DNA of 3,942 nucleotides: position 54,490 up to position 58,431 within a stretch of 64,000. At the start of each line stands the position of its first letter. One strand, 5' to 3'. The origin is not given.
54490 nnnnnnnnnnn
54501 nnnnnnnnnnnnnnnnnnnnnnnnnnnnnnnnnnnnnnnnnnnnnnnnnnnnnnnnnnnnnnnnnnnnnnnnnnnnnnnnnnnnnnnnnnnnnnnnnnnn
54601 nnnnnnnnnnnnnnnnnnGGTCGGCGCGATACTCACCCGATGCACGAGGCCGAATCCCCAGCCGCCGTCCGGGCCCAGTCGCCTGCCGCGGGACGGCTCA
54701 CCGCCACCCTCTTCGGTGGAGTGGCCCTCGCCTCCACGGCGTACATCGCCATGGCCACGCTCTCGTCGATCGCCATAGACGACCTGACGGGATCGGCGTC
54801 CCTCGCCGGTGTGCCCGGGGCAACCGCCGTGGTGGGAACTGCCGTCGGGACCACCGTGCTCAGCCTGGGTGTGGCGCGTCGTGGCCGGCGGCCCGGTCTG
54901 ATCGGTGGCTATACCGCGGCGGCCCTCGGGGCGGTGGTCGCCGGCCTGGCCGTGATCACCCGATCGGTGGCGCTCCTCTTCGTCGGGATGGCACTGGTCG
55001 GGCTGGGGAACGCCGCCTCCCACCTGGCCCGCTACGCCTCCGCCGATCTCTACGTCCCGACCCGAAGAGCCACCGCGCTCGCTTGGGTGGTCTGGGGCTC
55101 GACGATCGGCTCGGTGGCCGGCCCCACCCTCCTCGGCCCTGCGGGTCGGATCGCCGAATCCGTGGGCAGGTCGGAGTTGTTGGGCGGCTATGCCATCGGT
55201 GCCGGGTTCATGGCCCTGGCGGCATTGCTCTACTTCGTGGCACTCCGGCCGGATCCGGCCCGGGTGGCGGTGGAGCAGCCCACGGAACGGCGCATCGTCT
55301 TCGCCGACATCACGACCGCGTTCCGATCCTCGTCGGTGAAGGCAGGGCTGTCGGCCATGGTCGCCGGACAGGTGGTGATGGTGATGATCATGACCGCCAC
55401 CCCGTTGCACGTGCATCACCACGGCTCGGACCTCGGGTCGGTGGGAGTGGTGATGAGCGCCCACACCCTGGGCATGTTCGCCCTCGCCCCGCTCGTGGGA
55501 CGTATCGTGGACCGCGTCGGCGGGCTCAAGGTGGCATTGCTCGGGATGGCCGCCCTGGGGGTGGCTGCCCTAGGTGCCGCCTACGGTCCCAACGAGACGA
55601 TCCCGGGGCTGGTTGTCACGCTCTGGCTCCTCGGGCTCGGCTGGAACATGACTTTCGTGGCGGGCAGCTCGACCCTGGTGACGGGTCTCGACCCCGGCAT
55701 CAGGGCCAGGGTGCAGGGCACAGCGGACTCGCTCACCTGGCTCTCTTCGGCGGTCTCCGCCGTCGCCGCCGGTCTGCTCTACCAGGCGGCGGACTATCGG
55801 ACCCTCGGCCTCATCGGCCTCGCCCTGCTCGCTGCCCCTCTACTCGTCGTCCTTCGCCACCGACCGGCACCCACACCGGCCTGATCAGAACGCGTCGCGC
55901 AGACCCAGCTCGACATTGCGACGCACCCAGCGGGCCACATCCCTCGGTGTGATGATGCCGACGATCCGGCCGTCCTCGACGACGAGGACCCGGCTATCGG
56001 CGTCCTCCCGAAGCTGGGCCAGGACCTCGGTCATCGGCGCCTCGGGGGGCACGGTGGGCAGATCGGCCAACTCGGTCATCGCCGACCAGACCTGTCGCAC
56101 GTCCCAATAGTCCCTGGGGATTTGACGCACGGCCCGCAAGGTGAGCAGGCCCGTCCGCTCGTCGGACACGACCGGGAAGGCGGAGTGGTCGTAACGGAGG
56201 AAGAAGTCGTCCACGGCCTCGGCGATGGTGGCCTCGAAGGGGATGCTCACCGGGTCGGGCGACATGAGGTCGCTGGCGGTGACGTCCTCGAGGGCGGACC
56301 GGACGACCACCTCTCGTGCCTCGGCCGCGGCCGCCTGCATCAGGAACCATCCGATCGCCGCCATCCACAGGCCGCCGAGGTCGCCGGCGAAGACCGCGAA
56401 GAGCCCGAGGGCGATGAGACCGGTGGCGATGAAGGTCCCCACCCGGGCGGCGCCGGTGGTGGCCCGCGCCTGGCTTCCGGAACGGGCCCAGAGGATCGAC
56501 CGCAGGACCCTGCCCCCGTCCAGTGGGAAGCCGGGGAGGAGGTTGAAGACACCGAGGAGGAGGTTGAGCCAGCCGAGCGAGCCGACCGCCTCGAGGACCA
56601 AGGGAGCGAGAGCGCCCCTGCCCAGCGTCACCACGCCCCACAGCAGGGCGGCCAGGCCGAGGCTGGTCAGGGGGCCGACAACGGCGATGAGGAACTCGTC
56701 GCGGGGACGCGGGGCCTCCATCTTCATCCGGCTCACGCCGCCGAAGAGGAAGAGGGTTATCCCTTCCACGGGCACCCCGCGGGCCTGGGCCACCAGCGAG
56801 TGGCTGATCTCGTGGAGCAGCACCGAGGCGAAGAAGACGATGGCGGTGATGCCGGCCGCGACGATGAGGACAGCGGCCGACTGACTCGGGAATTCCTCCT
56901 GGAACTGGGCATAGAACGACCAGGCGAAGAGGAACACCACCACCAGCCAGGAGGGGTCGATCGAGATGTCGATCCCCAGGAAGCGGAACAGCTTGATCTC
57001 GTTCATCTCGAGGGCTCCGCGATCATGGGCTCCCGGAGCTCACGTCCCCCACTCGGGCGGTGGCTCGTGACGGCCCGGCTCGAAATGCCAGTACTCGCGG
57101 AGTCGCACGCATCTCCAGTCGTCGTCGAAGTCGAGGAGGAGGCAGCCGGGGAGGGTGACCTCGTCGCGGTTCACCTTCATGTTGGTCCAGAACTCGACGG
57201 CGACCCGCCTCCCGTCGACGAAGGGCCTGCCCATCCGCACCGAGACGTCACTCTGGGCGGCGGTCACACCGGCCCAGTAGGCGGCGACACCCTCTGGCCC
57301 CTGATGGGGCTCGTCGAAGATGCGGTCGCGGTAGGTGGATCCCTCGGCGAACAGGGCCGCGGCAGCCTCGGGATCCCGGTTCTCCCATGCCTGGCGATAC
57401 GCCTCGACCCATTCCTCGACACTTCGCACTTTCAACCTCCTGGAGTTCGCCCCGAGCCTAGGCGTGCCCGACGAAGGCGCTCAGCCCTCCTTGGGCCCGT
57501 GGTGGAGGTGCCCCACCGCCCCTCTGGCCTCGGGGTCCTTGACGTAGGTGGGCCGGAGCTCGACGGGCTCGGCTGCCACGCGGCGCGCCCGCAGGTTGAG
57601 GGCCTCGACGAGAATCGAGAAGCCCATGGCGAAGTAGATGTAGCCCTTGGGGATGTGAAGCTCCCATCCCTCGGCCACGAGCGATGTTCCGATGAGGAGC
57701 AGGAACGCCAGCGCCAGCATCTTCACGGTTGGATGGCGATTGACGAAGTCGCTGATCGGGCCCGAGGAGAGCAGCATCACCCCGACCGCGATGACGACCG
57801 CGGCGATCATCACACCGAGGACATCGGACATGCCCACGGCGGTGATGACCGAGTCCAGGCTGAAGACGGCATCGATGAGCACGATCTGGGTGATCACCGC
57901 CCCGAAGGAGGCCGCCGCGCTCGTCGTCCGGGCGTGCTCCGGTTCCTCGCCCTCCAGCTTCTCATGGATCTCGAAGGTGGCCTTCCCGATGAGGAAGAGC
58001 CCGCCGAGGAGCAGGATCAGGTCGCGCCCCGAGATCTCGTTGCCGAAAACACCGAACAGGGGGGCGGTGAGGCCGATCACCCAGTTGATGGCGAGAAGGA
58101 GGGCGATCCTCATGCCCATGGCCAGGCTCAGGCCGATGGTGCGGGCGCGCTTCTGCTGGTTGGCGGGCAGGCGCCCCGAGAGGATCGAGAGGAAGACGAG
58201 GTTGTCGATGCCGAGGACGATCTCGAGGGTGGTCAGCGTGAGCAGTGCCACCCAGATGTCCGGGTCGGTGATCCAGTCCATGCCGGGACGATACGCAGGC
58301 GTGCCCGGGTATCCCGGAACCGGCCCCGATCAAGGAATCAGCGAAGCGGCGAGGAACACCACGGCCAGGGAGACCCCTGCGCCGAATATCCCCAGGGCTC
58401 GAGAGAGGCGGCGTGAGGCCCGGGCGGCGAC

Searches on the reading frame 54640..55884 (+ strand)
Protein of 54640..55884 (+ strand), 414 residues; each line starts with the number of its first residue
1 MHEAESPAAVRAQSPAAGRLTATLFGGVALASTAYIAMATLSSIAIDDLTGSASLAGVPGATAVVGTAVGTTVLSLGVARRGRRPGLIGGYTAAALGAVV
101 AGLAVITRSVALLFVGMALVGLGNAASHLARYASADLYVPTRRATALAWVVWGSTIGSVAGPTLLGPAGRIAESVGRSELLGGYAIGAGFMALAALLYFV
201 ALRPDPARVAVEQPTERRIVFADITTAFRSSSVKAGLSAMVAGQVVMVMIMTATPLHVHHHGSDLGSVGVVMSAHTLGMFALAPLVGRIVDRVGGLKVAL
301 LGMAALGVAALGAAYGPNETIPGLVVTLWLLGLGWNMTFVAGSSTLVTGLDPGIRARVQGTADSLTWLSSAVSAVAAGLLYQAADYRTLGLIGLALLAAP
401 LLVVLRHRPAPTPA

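Call 48: search_protein_families(library=pfam, proteins=[window:54640-55884:+], max_evalue=0.0001)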
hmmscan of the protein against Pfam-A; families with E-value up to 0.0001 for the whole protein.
window:54640-55884:+ (414 aa): 2 families
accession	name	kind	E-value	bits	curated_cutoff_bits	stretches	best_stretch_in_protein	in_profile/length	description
PF07690.21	MFS_1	-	9.8e-27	94.2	33.4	2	24-262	2-233/347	Major Facilitator Superfamily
PF13347.12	MFS_2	-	3.7e-07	29.5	27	1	142-387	131-387/427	MFS/sugar transport protein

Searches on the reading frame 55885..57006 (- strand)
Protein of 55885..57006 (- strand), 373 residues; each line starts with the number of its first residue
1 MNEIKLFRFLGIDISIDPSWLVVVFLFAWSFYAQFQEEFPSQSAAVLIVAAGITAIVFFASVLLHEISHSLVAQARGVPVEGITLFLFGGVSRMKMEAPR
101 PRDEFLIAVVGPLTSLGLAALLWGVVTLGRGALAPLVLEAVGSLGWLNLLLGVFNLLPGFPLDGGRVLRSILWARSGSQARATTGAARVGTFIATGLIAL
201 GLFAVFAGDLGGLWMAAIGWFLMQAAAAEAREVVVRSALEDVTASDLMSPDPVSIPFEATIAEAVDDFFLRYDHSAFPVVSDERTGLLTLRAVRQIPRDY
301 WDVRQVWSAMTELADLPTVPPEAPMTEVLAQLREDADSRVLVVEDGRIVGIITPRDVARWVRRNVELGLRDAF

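Call 48: search_protein_families(library=pfam, proteins=[window:55885-57006:-], max_evalue=0.0001)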
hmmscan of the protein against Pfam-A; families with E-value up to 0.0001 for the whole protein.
window:55885-57006:- (373 aa): 2 families
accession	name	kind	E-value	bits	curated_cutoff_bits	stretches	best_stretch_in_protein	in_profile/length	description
PF02163.28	Peptidase_M50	-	1.4e-24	87.1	27.2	2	54-127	2-101/221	Peptidase family M50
PF00571.33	CBS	-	1.2e-21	77.2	24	2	310-361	5-55/57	CBS domain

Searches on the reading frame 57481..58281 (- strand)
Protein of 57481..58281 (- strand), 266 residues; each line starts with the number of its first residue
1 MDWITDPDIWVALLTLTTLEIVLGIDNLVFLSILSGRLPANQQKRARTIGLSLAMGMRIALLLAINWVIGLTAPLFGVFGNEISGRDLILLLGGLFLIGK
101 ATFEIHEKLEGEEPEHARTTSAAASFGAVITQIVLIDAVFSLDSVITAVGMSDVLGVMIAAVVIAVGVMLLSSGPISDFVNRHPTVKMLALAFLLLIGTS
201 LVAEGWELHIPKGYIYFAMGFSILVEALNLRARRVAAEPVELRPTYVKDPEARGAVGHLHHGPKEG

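Call 48: search_protein_families(library=pfam, proteins=[window:57481-58281:-], max_evalue=0.0001)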
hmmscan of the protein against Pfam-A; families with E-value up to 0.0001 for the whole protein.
window:57481-58281:- (266 aa): 1 family
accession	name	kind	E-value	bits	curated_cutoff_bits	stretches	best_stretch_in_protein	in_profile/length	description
PF03741.22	TerC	-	1.2e-46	159.2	27.8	1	15-204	2-177/178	Integral membrane protein TerC family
